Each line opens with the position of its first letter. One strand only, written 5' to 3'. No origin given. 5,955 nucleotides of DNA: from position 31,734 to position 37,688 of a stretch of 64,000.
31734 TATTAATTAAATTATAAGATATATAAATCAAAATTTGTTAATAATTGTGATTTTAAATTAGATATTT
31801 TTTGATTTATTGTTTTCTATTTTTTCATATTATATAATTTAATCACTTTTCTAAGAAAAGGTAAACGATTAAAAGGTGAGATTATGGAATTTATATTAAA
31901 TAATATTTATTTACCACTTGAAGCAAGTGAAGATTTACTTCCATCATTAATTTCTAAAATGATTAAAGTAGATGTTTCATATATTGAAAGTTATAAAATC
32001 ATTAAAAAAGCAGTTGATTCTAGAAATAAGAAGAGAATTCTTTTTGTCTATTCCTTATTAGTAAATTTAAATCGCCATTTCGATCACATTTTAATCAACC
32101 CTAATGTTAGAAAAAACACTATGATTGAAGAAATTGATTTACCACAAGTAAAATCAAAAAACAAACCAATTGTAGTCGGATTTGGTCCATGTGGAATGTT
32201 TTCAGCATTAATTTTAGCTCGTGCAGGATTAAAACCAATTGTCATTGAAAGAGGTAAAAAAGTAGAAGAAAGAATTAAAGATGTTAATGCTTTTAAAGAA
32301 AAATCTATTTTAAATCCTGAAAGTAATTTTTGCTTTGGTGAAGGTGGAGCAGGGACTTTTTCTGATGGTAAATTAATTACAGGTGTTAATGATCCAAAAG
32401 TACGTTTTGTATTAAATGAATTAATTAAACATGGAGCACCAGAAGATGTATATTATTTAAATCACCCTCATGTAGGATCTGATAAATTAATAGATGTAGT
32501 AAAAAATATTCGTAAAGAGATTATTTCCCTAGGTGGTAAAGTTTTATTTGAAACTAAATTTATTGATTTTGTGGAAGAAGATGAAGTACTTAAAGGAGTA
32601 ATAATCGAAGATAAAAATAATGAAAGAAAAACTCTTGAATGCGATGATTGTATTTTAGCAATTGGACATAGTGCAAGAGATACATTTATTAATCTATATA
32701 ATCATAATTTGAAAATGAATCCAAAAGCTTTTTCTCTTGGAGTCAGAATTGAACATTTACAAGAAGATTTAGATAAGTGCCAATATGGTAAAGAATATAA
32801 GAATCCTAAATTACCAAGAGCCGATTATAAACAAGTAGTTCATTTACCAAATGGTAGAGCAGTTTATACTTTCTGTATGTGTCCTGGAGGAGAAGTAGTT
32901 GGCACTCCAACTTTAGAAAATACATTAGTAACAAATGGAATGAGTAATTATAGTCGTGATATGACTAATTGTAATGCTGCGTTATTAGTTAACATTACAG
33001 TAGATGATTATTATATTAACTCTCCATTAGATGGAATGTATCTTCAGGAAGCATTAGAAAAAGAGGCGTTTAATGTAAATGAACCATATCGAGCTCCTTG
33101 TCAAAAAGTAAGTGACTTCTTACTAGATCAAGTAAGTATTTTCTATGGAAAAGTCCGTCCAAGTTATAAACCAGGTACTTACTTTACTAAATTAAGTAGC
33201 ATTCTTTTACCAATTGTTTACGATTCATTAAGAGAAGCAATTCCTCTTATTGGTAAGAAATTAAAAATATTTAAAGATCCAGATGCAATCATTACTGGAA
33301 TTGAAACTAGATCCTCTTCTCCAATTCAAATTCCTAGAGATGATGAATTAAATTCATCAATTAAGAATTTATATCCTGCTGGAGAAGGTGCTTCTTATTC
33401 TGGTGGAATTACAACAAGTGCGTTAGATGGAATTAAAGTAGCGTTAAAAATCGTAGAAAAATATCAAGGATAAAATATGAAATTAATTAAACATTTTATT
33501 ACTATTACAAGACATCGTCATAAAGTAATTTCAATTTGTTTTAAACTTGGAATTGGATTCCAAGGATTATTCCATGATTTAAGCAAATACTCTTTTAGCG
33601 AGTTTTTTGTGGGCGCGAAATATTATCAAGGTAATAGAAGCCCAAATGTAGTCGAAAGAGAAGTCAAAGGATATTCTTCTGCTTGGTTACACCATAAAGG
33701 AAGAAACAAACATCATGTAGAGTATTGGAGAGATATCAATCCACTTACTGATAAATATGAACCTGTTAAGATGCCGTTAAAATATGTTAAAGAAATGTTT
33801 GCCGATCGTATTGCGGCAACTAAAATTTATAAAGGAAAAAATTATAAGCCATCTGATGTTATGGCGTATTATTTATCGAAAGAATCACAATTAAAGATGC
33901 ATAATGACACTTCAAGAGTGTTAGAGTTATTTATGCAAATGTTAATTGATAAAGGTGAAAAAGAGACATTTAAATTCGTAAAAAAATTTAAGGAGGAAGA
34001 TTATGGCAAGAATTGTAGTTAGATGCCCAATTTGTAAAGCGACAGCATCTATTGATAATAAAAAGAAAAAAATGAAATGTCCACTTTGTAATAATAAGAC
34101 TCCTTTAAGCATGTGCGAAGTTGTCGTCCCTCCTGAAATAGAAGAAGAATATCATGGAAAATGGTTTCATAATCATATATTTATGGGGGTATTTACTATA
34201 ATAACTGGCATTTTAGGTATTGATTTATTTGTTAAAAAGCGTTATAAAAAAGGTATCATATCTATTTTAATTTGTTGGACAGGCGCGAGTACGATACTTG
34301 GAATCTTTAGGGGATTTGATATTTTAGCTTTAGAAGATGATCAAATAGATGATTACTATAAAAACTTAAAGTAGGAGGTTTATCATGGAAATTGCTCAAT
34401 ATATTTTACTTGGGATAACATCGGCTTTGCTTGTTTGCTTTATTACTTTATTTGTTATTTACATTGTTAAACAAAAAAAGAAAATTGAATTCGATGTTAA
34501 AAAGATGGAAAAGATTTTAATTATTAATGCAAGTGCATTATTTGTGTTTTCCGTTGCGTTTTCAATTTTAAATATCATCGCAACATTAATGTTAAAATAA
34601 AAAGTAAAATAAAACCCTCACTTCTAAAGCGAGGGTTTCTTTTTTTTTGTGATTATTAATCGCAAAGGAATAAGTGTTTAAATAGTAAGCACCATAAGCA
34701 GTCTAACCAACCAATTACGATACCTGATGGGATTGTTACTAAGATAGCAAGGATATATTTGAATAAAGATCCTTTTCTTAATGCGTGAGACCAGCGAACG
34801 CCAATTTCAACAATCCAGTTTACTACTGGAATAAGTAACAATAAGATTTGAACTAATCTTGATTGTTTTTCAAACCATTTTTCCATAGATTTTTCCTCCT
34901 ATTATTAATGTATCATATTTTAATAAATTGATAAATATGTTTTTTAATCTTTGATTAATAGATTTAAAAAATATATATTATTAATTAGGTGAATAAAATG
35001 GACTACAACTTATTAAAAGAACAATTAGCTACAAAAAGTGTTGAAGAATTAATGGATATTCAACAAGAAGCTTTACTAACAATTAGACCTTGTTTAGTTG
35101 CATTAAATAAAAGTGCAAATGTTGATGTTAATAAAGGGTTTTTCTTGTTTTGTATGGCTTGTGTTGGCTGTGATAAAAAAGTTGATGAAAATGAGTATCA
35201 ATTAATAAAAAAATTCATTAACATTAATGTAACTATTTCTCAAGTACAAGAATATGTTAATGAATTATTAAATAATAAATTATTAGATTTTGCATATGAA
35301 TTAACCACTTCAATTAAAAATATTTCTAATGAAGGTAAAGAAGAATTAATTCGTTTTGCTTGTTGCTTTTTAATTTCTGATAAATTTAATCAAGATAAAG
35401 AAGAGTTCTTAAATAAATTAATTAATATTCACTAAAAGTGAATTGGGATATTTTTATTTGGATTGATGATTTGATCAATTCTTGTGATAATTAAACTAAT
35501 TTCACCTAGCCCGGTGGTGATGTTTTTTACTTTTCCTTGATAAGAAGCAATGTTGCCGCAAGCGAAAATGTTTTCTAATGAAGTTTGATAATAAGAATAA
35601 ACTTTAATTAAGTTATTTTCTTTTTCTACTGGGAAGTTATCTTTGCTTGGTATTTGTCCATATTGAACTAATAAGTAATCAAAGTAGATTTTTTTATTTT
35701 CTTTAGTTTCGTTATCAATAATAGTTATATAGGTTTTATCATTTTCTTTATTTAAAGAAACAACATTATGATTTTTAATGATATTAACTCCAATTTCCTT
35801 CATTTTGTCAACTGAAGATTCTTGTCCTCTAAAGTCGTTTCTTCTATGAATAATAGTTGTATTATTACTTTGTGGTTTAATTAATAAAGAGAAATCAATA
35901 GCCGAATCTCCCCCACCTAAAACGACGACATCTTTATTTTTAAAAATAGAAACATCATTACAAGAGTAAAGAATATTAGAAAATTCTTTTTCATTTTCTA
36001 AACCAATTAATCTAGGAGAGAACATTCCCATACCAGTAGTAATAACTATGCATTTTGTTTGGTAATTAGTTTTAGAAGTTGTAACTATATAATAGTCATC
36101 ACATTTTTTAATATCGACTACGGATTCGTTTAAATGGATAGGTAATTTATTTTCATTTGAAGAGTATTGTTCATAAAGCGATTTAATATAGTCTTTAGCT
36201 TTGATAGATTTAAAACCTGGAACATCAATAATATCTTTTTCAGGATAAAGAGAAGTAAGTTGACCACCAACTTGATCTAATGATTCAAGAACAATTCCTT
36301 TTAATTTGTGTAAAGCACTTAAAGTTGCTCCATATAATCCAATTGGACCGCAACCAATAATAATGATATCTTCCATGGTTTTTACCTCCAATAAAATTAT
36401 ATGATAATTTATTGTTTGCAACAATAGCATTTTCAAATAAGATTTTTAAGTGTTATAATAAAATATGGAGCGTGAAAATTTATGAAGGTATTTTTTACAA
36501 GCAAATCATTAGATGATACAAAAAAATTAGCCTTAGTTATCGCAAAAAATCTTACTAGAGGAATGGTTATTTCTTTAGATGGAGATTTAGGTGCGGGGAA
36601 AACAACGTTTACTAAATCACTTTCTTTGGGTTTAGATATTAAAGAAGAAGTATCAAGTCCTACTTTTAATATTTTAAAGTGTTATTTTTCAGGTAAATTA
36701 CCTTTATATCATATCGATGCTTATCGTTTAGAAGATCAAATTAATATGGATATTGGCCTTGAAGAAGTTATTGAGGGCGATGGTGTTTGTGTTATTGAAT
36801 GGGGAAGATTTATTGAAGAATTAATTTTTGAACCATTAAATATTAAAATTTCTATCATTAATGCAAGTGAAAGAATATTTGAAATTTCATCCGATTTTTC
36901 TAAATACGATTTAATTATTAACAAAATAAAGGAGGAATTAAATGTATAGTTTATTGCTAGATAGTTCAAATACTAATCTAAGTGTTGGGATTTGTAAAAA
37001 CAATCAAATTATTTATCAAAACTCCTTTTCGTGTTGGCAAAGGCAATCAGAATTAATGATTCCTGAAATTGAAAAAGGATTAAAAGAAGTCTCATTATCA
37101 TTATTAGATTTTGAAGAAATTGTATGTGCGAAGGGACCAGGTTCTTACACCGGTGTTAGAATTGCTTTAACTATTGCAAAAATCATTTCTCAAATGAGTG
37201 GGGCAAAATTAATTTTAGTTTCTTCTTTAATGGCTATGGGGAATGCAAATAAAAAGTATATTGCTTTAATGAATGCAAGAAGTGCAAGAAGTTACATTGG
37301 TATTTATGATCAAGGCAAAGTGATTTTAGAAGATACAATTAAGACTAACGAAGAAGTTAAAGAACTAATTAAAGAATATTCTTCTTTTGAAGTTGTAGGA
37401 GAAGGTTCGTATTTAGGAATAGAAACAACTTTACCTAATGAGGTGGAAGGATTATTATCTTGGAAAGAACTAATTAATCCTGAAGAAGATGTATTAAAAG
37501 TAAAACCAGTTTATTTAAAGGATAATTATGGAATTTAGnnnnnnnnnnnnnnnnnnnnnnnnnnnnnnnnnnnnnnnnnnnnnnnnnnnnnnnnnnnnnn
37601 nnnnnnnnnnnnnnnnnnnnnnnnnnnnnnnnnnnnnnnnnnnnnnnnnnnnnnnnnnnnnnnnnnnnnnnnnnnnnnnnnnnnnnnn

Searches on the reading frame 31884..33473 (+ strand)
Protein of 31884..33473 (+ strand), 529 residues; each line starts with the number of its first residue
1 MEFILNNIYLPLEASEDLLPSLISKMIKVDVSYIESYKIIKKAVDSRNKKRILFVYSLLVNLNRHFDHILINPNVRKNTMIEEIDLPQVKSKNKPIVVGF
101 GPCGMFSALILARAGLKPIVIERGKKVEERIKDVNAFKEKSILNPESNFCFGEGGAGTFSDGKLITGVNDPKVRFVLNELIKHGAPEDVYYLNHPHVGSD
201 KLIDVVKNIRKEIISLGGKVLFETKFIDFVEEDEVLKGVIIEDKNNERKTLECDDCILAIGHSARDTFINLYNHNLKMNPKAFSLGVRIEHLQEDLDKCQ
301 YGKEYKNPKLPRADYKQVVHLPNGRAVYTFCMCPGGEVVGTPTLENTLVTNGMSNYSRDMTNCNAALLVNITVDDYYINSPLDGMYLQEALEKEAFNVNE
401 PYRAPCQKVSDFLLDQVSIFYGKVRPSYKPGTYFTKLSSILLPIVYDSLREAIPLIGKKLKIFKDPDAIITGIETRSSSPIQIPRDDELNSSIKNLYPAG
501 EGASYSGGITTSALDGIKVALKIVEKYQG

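Call 55: search_protein_families(library=pfam, proteins=[window:31884-33473:+], max_evalue=0.00001)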
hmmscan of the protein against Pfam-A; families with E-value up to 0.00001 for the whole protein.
window:31884-33473:+ (529 aa): 1 family
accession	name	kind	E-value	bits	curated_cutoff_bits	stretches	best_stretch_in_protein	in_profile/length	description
PF21688.3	FAD-depend_C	-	5.6e-65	219.7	27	1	282-477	1-197/197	FAD-dependent protein, C-terminal domain-like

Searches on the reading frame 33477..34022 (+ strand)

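Call 55: search_protein_families(library=pfam, proteins=[window:33477-34022:+], max_evalue=0.00001)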
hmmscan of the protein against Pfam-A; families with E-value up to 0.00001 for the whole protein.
window:33477-34022:+ (181 aa): 1 family
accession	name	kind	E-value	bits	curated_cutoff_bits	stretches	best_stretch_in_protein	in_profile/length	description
PF18907.5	DUF5662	-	2.8e-36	124.9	27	1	5-153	4-154/156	Family of unknown function (DUF5662)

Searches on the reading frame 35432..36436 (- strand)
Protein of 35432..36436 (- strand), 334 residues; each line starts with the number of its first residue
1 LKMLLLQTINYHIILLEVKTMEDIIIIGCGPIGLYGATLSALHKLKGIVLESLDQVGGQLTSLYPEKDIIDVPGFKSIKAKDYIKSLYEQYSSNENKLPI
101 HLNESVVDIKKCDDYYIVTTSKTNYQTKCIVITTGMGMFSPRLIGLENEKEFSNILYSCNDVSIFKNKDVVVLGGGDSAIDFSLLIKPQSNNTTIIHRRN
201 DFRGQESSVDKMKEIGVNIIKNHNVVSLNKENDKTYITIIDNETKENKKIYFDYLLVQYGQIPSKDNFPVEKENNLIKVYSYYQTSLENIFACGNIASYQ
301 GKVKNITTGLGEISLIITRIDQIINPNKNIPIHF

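Call 55: search_protein_families(library=pfam, proteins=[window:35432-36436:-], max_evalue=0.00001)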
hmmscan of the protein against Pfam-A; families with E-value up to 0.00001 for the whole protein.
window:35432-36436:- (334 aa): 5 families
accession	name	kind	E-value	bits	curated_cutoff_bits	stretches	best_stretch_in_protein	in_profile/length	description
PF07992.20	Pyr_redox_2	-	1e-27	97.8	26.1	1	23-307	2-285/291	Pyridine nucleotide-disulphide oxidoreductase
PF13738.12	Pyr_redox_3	-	2.8e-20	73.2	30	1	25-241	1-251/305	Pyridine nucleotide-disulphide oxidoreductase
PF00070.33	Pyr_redox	-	6.5e-12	46.2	22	1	170-235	2-74/82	Pyridine nucleotide-disulphide oxidoreductase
PF03486.20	HI0933_like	-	2.5e-08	34.1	50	0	23-59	2-38/244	HI0933-like protein Rossmann domain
PF13434.12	Lys_Orn_oxgnase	-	5.5e-06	26.2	21.3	0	101-208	113-231/339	L-lysine 6-monooxygenase/L-ornithine 5-monooxygenase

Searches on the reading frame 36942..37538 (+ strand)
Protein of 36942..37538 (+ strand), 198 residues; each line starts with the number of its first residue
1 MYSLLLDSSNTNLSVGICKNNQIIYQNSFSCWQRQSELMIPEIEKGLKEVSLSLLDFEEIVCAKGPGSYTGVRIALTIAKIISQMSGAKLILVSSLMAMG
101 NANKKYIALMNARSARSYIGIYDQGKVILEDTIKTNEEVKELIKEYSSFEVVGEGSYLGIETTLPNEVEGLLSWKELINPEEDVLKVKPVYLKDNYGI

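Call 55: search_protein_families(library=pfam, proteins=[window:36942-37538:+], max_evalue=0.00001)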
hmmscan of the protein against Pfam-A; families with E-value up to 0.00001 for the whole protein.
window:36942-37538:+ (198 aa): 1 family
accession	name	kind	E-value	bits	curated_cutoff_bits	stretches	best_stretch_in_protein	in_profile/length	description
PF00814.31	TsaD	-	1e-13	52.1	24.8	1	36-133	30-137/264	tRNA N6-adenosine threonylcarbamoyltransferase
